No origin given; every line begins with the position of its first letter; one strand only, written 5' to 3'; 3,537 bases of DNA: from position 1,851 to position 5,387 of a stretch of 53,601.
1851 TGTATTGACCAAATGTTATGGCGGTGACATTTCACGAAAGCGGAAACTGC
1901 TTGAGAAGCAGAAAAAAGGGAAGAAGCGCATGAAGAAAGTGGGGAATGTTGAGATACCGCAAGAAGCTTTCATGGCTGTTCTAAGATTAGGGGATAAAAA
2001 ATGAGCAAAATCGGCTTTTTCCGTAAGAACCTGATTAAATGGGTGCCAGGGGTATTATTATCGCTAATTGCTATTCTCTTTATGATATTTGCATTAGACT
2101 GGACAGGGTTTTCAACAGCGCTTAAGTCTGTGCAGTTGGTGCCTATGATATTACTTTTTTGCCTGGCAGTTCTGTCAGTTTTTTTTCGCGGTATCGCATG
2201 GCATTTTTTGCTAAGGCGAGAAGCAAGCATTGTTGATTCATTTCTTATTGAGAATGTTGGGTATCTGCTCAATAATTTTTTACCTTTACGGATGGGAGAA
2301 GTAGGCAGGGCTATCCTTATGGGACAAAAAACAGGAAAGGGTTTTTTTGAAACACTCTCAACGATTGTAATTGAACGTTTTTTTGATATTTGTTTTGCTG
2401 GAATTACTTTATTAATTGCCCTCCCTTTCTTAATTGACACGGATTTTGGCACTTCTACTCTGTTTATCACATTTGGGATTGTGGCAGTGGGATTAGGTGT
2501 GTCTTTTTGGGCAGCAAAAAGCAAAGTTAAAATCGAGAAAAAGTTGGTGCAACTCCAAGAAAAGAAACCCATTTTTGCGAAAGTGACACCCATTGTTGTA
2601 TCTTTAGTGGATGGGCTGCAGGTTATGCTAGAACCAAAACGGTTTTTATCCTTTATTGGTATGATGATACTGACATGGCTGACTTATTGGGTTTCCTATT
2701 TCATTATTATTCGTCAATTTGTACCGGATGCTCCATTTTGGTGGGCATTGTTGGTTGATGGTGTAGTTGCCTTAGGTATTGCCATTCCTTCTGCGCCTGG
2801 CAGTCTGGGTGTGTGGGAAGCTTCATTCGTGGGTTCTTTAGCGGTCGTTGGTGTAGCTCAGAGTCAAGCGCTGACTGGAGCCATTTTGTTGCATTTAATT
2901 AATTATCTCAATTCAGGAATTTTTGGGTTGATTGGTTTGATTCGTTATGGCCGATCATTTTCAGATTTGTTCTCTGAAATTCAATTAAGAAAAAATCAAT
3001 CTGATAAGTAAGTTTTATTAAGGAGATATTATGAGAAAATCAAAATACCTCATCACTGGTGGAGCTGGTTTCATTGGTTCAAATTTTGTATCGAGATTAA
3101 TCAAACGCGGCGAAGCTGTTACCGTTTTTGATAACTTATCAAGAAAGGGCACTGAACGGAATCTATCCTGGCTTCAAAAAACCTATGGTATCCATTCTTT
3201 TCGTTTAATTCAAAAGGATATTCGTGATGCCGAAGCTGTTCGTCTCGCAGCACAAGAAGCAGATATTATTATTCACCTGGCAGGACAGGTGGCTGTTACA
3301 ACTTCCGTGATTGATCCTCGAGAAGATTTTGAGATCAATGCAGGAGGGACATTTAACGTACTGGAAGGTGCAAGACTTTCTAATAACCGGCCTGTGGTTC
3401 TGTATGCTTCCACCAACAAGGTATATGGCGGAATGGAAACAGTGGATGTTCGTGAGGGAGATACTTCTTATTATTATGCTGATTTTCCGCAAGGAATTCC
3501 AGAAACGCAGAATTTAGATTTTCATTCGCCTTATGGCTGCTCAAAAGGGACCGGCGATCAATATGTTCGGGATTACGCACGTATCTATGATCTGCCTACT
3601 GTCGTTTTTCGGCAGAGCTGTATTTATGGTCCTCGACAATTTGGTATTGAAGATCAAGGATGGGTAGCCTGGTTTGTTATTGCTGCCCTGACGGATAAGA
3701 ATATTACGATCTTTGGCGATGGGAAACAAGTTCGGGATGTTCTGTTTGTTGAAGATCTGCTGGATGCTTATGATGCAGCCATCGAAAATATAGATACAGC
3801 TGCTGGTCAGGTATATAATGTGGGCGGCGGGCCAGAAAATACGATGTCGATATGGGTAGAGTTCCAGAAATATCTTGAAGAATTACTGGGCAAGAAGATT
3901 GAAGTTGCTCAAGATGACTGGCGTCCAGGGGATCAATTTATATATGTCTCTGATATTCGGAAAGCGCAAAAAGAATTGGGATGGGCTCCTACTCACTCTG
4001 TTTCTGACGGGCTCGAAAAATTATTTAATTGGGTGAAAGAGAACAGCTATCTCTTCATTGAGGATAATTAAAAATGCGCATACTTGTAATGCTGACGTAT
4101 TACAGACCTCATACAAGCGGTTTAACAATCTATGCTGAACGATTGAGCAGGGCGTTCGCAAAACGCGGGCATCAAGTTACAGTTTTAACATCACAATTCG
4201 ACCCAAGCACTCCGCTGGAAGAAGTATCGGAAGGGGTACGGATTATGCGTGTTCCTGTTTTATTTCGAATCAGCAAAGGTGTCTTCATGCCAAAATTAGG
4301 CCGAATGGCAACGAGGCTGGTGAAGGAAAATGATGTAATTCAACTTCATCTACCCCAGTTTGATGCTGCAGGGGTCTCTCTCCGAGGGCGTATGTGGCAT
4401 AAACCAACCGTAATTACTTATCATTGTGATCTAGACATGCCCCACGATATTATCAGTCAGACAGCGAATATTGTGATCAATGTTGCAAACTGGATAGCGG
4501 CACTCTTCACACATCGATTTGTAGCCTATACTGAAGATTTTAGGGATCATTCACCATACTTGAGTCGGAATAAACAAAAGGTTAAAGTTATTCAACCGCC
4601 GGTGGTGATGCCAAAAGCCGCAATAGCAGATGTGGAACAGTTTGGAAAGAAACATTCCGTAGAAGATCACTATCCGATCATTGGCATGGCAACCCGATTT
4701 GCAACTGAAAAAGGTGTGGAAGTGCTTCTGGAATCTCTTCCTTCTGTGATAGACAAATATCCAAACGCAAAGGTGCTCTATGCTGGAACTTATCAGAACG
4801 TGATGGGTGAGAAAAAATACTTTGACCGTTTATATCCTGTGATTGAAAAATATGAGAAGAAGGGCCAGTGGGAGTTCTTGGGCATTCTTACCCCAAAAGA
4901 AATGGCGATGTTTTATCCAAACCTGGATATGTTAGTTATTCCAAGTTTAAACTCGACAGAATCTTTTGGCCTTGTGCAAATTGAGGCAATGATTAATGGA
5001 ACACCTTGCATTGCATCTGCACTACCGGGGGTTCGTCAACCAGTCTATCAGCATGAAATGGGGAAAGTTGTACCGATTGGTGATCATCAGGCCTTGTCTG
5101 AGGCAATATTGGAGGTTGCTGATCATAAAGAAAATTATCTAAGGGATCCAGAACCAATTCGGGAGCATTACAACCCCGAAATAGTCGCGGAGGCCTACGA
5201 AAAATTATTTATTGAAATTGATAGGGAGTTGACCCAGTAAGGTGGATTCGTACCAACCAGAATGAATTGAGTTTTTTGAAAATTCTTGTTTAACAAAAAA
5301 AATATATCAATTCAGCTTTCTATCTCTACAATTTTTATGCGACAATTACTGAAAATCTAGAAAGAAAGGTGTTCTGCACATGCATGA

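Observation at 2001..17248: Seven-gene envelope-glycosylation-like cluster built around two Chlor_Arch_YYY (DUF2298) modules and three further GT-C-like polytopic proteins; function unknown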

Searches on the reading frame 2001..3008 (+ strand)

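Call 4: search_protein_families(library=pfam, proteins=[window:2001-3008:+], max_evalue=0.01)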
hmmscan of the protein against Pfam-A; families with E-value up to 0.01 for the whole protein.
window:2001-3008:+ (336 aa): 1 family
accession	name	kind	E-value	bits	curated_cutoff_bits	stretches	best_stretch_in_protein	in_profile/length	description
PF03706.18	LPG_synthase_TM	-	3.9e-39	135.4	33.4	1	17-303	4-296/302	Lysylphosphatidylglycerol synthase TM region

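Call 5: search_protein_families(library=ncbifam, proteins=[window:2001-3008:+], max_evalue=0.01)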
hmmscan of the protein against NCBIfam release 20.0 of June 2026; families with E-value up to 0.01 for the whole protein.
window:2001-3008:+ (336 aa): 1 family
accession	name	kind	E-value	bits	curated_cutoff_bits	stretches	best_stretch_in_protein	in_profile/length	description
TIGR00374.1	TIGR00374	subfamily_domain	1.8e-22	80.2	43.2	1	19-321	2-318/323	flippase-like domain-containing protein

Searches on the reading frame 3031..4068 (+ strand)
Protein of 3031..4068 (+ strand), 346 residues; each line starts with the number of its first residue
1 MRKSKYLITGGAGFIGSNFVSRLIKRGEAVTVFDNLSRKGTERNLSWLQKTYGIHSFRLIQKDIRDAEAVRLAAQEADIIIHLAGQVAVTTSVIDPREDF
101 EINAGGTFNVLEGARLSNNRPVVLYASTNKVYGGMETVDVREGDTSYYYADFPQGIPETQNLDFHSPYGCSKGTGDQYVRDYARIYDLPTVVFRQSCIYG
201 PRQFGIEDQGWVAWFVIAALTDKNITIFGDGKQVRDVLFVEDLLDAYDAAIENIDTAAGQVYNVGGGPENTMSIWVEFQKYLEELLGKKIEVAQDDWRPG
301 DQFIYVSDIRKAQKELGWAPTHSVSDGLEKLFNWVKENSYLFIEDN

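Call 4: search_protein_families(library=pfam, proteins=[window:3031-4068:+], max_evalue=0.01)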
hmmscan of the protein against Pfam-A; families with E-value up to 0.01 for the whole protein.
window:3031-4068:+ (346 aa): 8 families
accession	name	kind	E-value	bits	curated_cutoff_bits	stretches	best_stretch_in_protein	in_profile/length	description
PF16363.11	GDP_Man_Dehyd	-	2.6e-51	175.5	27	1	7-330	1-331/332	GDP-mannose 4,6 dehydratase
PF01370.27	Epimerase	-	5.5e-50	170.5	20.9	1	7-265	2-240/240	NAD dependent epimerase/dehydratase family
PF01073.25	3Beta_HSD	-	4e-22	79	22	1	7-256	1-234/280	3-beta hydroxysteroid dehydrogenase/isomerase family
PF07993.18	NAD_binding_4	-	2.1e-16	60.3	20.1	1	68-239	80-250/258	Male sterility protein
PF04321.23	RmlD_sub_bind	-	2.2e-10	40.5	27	1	6-252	3-198/287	RmlD substrate binding domain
PF02719.21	Polysacc_synt_2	-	8.2e-08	32.2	20.2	1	7-131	2-131/293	Polysaccharide biosynthesis protein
PF08659.16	KR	-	0.00011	22.6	22.6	1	5-85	2-90/180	KR domain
PF00106.31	adh_short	-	0.00018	21.5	26.6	1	7-86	4-87/195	short chain dehydrogenase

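Call 5: search_protein_families(library=ncbifam, proteins=[window:3031-4068:+], max_evalue=0.01)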
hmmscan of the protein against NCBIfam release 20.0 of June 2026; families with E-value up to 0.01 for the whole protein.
window:3031-4068:+ (346 aa): 52 families (the best 25 are shown)
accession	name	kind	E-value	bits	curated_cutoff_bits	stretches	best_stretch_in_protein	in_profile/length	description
TIGR01181.1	dTDP_gluc_dehyt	equivalog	7.2e-55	186.3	365.1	1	5-339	1-315/321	dTDP-glucose 4,6-dehydratase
TIGR01179.1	galE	equivalog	2.2e-43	148.4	262.3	1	6-338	2-328/332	UDP-glucose 4-epimerase GalE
NF007490.0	PRK10084.1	subfamily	1.8e-40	139.1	649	1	5-339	2-338/361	dTDP-glucose 4,6-dehydratase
NF007582.0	PRK10217.1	equivalog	3.9e-38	131.4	698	1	5-338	3-334/355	dTDP-glucose 4,6-dehydratase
TIGR04180.1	EDH_00030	hypoth_equivalog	6e-38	130.6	475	1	7-322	2-296/297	NAD-dependent 4,6-dehydratase LegB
NF007956.0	PRK10675.1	subfamily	2.5e-27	95.9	394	1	6-337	3-331/338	UDP-glucose 4-epimerase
NF011728.1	PRK15181.1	equivalog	3.7e-23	82.1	760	1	4-336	16-338/348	Vi polysaccharide biosynthesis UDP-N-acetylglucosaminuronic acid C-4 epimerase TviC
TIGR02622.1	CDP_4_6_dhtase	equivalog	3.9e-22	78.9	278.45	1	3-337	4-332/352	CDP-glucose 4,6-dehydratase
TIGR02197.1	heptose_epim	equivalog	1.7e-21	76.8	274.6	1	7-337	2-315/316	ADP-glyceromanno-heptose 6-epimerase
NF008872.0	PRK11908.1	equivalog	3.5e-18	65.8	294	1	5-337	3-337/349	bifunctional UDP-4-keto-pentose/UDP-xylose synthase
NF042422.1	oxyalk_red_OleD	equivalog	1.1e-16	61.2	580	1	5-272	2-239/329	2-alkyl-3-oxoalkanoate reductase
NF043036.1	ErythonDh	equivalog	2.4e-15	56.5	325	1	5-184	2-165/321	D-erythronate dehydrogenase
TIGR03466.1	HpnA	hypoth_equivalog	5.4e-15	55.1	367.65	1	5-138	2-123/327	hopanoid-associated sugar epimerase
NF042423.1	oxyalk_red_Shew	equivalog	7.9e-13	48.2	580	1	4-262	9-236/331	2-alkyl-3-oxoalkanoate reductase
NF041015.1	UDPsulfquin_syn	equivalog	1.5e-12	47.2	575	1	5-332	2-360/384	UDP-sulfoquinovose synthase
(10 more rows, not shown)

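Call 22: search_solved_structures(query=window:3031-4068:+, max_evalue=1e-20)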
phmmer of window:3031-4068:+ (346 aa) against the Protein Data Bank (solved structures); distinct sequences matched with E-value up to 1e-20: 56.
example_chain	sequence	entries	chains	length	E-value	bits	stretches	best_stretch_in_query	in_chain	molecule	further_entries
9rl0_E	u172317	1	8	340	1.2e-103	350.2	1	5-337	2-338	CDP-tyvelose 2-epimerase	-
1orr_A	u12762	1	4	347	3.1e-90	306.2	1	4-336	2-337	CDP-tyvelose-2-epimerase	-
4zrm_A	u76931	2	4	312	1.1e-35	126.8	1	6-332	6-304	UDP-glucose 4-epimerase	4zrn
7ys8_A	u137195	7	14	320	2.4e-35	125.7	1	6-335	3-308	UDP-glucose 4-epimerase | UDP-glucose 4-epimerase along with EC 5.1.3.2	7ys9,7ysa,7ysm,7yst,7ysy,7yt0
1g1a_A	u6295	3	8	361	3.4e-35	125.1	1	5-339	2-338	DTDP-D-GLUCOSE 4,6-DEHYDRATASE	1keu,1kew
2hun_A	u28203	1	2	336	7.4e-35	124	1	2-340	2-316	336aa long hypothetical dTDP-glucose 4,6-dehydratase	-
8vr2_A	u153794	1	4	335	1.2e-33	120.1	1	4-338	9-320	NAD-dependent epimerase/dehydratase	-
6bwl_A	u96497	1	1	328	1.4e-33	119.8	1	5-337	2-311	Pal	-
1bxk_A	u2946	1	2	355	1.3e-32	116.7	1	5-339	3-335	PROTEIN (DTDP-GLUCOSE 4,6-DEHYDRATASE)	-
6bi4_A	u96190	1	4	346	4.1e-32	115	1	6-339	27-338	dTDP-glucose 4,6-dehydratase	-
8du1_A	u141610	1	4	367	4.6e-31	111.6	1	6-339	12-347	dTDP-glucose 4,6-dehydratase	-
6wjb_A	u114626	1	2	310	5.6e-30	108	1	4-333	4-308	NAD-dependent epimerase/dehydratase family protein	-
10ke_A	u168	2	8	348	1.2e-29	106.9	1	4-335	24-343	Capsular polysaccharide biosynthesis protein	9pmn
6wj9_A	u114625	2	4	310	2.7e-29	105.8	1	4-333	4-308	NAD-dependent epimerase/dehydratase family protein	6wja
6pmh_A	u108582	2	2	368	6.6e-29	104.5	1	6-341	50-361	UDP-glucose 4-epimerase related protein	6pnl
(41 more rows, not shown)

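Call 89: search_solved_structures(query=window:3031-4068:+, max_evalue=1e-80, show_alignments=1)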
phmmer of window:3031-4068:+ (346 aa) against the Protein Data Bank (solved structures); distinct sequences matched with E-value up to 1e-80: 2.
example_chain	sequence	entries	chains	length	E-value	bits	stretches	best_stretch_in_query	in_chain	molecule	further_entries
9rl0_E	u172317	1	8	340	1.2e-103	350.2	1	5-337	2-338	CDP-tyvelose 2-epimerase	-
1orr_A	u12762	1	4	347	3.1e-90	306.2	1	4-336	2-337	CDP-tyvelose-2-epimerase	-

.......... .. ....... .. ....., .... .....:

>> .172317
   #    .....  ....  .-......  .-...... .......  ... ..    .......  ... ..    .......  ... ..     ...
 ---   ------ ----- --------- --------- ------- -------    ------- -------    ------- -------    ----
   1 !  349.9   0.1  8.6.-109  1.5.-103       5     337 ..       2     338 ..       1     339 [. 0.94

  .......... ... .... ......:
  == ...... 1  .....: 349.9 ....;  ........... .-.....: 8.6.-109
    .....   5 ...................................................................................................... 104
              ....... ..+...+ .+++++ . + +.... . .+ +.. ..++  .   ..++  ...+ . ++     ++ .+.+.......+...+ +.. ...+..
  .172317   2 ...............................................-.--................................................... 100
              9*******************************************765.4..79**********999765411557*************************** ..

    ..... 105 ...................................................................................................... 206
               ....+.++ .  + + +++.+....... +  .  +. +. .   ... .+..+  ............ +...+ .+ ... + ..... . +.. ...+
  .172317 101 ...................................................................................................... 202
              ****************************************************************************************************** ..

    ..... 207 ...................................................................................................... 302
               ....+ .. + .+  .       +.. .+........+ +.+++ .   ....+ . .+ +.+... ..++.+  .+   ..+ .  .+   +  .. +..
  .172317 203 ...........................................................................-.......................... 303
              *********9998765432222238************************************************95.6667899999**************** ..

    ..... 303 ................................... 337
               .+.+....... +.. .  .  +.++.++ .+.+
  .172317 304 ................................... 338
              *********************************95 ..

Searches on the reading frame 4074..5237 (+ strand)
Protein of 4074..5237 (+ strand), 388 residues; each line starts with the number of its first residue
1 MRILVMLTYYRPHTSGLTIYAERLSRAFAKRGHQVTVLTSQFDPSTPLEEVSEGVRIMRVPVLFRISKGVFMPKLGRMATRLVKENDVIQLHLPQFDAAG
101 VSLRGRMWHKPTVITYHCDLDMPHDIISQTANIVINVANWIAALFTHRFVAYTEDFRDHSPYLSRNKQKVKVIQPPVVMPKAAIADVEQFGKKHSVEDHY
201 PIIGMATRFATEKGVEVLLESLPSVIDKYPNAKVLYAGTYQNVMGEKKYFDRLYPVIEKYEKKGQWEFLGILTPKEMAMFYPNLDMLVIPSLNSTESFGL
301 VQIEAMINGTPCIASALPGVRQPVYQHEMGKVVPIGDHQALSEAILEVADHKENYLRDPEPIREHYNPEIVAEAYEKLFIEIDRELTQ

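Call 4: search_protein_families(library=pfam, proteins=[window:4074-5237:+], max_evalue=0.01)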
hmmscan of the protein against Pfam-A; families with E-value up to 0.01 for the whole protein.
window:4074-5237:+ (388 aa): 5 families
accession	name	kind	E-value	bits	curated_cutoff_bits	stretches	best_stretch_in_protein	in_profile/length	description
PF00534.26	Glycos_transf_1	-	7.4e-26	91.1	26.4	1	189-353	4-160/172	Glycosyl transferases group 1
PF13692.12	Glyco_trans_1_4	-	1.6e-20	74.3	27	1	201-349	2-140/142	Glycosyl transferases group 1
PF13439.12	Glyco_transf_4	-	3.8e-17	63.3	28.5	1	15-177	2-166/170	Glycosyltransferase Family 4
PF13579.12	Glyco_trans_4_4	-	3.8e-14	53.8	29.7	1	16-173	2-155/158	Glycosyl transferase 4-like domain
PF20706.3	GT4-conflict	-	1.1e-07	31.6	26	1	285-363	283-362/385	Family 4 Glycosyltransferase in conflict systems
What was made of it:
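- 4074..5240 (+): o3: GT4 (GT-B, retaining) glycosyltransferase, 388 aa. PF00534 91 bits and PF13439 63 bits (call 4).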

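Call 5: search_protein_families(library=ncbifam, proteins=[window:4074-5237:+], max_evalue=0.01)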
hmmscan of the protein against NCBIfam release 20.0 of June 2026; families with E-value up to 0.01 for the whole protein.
window:4074-5237:+ (388 aa): 30 families (the best 25 are shown)
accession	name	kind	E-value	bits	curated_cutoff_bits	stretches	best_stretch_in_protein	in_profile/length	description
TIGR03449.1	mycothiol_MshA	equivalog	1.1e-15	57.4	462.5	1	15-353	21-371/406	D-inositol-3-phosphate glycosyltransferase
TIGR03999.1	thiol_BshA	equivalog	3.1e-13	49.4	273.7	1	165-381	164-372/375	N-acetyl-alpha-D-glucosaminyl L-malate synthase BshA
NF038295.1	EPS_HpsP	equivalog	3.2e-13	49.4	550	1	172-373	179-378/388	hormogonium polysaccharide biosynthesis glycosyltransferase HpsP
TIGR04063.1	stp3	hypoth_equivalog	1.1e-12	47.5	442.05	1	169-355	181-364/397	TIGR04063 family PEP-CTERM/XrtA system glycosyltransferase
NF012028.0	PRK15484.1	subfamily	1.4e-12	47.4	618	1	193-336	186-330/380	lipopolysaccharide N-acetylglucosaminyltransferase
TIGR04047.1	MSMEG_0565_glyc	hypoth_equivalog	1.1e-11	44.5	259.85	1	213-354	206-344/373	MSMEG_0565 family glycosyltransferase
TIGR02095.1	glgA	subfamily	1.4e-11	43.7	328.45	1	196-332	290-422/477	glycogen/starch synthase, ADP-glucose type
NF046085.1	XrtY_assoc_Gly1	equivalog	1.7e-11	43.6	400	1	194-382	204-384/387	XrtY-associated glycosyltransferase XYAG1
TIGR04157.1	glyco_rSAM_CFB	subfamily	3.5e-11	42.7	400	1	168-343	193-358/406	TIGR04157 family glycosyltransferase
NF041876.1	EPS_EpsE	equivalog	4e-11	42.8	400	1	206-357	220-367/389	exopolysaccharide biosynthesis GT4 family glycosyltransferase EpsE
TIGR02149.1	glgA_Coryne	subfamily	1.4e-10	40.8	302.4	1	103-360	100-357/391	glycogen synthase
NF049988.1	MGlcDAGSynMgs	equivalog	2.2e-10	40.5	400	2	186-314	199-318/398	alpha-monoglucosyldiacylglycerol synthase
TIGR03088.1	stp2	hypoth_equivalog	6.9e-10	38.5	409.05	1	146-379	137-370/374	TIGR03088 family PEP-CTERM/XrtA system glycosyltransferase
NF038229.1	Glyco4_Geo_Pelo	equivalog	1.4e-09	37.4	400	1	154-382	122-336/338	GPMC system family 4 glycosyltransferase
NF053787.1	GlcN_PG_synth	equivalog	5.9e-09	35.2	480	1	276-355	254-330/361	N-acetylglucosaminyl phosphatidylglycerol synthase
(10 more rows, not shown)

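Call 23: search_solved_structures(query=window:4074-5237:+, max_evalue=0.00001)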
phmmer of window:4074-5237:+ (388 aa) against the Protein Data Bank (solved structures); distinct sequences matched with E-value up to 0.00001: 43.
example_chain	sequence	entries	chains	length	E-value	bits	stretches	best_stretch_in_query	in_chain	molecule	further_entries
6kih_A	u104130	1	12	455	7.3e-15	58.2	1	200-348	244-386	Tll1590 protein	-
4n9w_A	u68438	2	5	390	6.7e-14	55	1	3-351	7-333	GDP-mannose-dependent alpha-(1-2)-phosphatidylinositol mannosyltransferase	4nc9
2gej_A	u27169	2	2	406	7.8e-14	54.8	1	3-350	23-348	PHOSPHATIDYLINOSITOL MANNOSYLTRANSFERASE (PimA)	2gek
3c4q_A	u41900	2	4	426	2.9e-12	49.7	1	16-366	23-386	Predicted glycosyltransferases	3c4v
3c48_A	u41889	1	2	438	3.1e-12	49.6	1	16-366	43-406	Predicted glycosyltransferases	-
2x6q_A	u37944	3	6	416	2.6e-09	40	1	148-353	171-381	TREHALOSE-SYNTHASE TRET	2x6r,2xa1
2jjm_A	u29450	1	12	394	5.1e-09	39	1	192-384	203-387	GLYCOSYL TRANSFERASE, GROUP 1 FAMILY PROTEIN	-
3mbo_A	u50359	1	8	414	5.9e-09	38.8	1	192-384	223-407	Glycosyltransferase, group 1 family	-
2xa2_A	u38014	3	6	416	1.1e-08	37.8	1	148-353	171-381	TREHALOSE-SYNTHASE TRET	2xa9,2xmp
5d00_A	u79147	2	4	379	1.3e-07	34.3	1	258-381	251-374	N-acetyl-alpha-D-glucosaminyl L-malate synthase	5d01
6n1x_A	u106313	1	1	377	2e-07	33.7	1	275-379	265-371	Glycosyltransferase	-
6d9t_A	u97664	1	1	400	2.1e-07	33.7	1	276-379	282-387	Glycosyl transferase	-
3fro_A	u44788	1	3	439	7.6e-07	31.8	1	261-354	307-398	GlgA glycogen synthase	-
2bis_A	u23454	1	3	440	7.7e-07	31.8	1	261-354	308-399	GLGA GLYCOGEN SYNTHASE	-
3l01_A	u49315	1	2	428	8.3e-07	31.7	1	261-353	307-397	GlgA glycogen synthase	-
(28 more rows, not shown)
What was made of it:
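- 4074..5240 (+): The best full-length PDB relatives are PimA (E 7e-14) and MshA-like proteins (call 23).
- GT4: its best full-length solved relatives are the lipid/inositol-directed PimA and MshA (call 23).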
